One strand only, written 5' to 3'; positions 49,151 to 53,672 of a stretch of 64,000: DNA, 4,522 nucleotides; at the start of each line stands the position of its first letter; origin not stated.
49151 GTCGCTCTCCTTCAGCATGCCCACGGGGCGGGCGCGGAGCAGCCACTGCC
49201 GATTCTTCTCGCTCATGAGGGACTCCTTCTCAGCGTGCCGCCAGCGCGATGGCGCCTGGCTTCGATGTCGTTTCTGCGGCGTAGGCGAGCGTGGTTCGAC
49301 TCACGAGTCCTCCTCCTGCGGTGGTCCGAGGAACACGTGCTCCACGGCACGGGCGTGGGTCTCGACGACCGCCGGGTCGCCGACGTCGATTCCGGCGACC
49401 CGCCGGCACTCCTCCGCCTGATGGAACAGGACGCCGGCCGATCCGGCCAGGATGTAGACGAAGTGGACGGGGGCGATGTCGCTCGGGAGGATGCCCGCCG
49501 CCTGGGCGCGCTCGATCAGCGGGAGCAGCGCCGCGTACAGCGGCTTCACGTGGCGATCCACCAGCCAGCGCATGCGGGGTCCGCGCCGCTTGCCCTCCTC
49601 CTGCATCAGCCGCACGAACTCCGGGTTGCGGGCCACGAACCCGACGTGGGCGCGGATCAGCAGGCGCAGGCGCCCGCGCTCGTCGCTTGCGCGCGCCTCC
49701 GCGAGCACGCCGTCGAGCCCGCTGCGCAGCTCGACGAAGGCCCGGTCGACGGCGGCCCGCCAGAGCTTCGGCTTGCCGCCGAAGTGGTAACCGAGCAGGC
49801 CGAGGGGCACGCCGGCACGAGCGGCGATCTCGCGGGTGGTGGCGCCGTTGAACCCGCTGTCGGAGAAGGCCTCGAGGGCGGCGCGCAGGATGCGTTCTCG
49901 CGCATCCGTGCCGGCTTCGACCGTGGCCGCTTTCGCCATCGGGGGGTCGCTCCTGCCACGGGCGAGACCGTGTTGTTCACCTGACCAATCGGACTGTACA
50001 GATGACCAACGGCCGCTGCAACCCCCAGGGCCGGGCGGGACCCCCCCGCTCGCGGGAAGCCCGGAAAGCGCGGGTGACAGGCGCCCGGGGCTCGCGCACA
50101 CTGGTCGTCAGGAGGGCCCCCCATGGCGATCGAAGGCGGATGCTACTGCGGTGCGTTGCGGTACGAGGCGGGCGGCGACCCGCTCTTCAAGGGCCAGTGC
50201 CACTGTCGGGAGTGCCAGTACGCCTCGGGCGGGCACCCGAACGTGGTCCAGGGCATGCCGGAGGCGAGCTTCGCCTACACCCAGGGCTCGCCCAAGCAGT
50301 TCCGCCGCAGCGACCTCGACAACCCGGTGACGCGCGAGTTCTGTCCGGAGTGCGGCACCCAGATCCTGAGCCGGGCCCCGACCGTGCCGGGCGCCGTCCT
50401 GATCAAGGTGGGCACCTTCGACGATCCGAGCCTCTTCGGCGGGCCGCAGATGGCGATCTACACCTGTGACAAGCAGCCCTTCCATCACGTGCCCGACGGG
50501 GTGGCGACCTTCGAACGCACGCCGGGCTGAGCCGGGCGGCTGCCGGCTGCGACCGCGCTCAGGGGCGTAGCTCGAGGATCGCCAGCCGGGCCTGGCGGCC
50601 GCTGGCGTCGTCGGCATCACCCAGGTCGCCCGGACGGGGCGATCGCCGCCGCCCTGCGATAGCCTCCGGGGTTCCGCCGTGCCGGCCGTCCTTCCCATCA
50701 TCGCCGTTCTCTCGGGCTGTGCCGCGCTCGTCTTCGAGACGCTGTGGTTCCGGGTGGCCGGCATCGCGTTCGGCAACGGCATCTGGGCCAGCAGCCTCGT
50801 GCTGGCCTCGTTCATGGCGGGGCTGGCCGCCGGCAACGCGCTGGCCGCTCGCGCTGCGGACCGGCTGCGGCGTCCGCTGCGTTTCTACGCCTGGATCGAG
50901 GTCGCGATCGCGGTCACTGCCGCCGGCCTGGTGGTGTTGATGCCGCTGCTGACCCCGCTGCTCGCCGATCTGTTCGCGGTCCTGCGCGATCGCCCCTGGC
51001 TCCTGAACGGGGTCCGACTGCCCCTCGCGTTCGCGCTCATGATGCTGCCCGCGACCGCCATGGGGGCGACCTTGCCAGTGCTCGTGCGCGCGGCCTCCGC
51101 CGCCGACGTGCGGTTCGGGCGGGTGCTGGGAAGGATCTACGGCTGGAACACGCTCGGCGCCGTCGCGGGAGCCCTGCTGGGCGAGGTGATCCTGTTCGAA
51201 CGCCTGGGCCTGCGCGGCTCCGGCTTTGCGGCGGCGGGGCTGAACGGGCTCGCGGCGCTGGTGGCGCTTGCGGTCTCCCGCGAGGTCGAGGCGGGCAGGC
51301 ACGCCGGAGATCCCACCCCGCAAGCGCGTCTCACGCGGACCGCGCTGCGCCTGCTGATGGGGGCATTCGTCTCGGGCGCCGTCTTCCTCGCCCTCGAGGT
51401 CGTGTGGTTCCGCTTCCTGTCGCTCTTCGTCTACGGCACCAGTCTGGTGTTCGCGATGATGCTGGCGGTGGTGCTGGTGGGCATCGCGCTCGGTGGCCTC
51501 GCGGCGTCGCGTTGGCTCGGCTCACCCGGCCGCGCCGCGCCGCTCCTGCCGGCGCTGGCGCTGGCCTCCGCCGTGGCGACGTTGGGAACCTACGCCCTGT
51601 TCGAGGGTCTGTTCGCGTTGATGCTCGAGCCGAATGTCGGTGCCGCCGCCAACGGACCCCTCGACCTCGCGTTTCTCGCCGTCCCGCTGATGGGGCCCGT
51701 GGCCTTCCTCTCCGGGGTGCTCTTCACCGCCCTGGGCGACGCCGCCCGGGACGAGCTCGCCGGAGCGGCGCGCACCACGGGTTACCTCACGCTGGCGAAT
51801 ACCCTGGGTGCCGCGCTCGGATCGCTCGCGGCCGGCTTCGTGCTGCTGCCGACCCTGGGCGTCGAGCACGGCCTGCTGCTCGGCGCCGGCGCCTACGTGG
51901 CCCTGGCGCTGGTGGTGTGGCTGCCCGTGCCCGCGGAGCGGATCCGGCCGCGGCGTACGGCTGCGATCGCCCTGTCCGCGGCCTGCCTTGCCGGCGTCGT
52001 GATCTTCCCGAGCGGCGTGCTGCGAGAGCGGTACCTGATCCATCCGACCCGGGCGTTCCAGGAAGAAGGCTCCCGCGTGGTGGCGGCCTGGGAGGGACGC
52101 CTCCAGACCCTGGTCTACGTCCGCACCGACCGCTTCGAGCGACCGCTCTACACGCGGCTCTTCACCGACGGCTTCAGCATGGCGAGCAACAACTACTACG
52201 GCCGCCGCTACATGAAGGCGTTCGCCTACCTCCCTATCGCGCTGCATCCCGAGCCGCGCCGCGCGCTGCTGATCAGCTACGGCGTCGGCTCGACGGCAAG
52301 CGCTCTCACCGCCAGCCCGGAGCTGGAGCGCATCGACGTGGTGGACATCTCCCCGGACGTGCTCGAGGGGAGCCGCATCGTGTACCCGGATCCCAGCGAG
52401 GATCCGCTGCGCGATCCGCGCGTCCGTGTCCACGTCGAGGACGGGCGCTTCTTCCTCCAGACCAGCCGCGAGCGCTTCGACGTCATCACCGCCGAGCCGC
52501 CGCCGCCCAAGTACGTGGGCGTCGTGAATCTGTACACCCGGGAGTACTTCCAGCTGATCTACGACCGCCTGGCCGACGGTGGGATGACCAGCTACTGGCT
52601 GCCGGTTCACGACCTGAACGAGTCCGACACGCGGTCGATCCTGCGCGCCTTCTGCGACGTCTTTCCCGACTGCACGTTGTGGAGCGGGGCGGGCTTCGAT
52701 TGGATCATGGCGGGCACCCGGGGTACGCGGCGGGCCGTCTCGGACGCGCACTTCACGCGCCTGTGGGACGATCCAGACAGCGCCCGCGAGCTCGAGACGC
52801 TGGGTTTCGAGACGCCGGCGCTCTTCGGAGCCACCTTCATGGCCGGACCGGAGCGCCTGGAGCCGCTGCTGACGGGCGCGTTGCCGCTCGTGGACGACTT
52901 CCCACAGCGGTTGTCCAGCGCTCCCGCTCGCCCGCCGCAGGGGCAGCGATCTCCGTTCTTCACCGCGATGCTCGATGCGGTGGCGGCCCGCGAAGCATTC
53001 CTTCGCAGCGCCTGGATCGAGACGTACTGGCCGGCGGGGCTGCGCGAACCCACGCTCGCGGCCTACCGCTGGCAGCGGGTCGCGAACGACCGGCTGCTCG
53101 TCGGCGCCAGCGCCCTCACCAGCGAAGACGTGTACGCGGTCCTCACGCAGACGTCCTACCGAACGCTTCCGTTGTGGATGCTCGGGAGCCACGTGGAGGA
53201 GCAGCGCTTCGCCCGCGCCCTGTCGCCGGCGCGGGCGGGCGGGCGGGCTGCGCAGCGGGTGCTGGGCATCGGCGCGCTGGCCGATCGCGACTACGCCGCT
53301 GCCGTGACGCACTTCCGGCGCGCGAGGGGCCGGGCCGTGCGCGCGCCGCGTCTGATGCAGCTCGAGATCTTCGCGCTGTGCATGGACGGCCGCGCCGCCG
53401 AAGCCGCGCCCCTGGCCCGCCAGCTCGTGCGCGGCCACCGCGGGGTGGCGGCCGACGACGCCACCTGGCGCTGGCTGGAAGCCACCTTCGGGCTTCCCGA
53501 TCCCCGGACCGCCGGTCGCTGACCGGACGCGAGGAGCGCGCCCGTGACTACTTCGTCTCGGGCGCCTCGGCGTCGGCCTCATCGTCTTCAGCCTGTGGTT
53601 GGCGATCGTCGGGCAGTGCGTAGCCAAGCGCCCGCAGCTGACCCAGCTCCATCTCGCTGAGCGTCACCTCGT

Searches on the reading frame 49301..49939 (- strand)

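Call 20: search_protein_families(library=pfam, proteins=[window:49301-49939:-], max_evalue=0.01)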
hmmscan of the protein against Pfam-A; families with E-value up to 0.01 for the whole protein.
window:49301-49939:- (212 aa): 5 families
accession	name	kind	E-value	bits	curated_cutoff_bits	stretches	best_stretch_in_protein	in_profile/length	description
PF00440.29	TetR_N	-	1.8e-11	44.1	24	1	17-62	1-46/47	Bacterial regulatory proteins, tetR family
PF17938.6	TetR_C_29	-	1e-10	42.2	26.2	1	90-199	4-115/119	Tetracyclin repressor-like, C-terminal domain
PF16925.10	TetR_C_13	-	0.00047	20.9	27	0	108-173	27-91/109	Tetracyclin repressor-like, C-terminal domain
PF17926.6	TetR_C_21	-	0.0012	19.5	26.2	1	100-179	11-87/111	Tetracyclin repressor-like, C-terminal domain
PF17932.6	TetR_C_24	-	0.0022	18.7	26.4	1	88-160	5-76/114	Tetracyclin repressor-like, C-terminal domain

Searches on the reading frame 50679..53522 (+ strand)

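Call 20: search_protein_families(library=pfam, proteins=[window:50679-53522:+], max_evalue=0.01)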
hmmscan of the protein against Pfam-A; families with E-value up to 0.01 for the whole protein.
window:50679-53522:+ (947 aa): 2 families
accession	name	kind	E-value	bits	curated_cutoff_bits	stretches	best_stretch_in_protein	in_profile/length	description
PF01564.23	Spermine_synth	-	5.2e-16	59.2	22.9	1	511-665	4-156/186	Spermine/spermidine synthase domain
PF07690.21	MFS_1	-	0.00021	20.8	33.4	1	36-381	32-346/347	Major Facilitator Superfamily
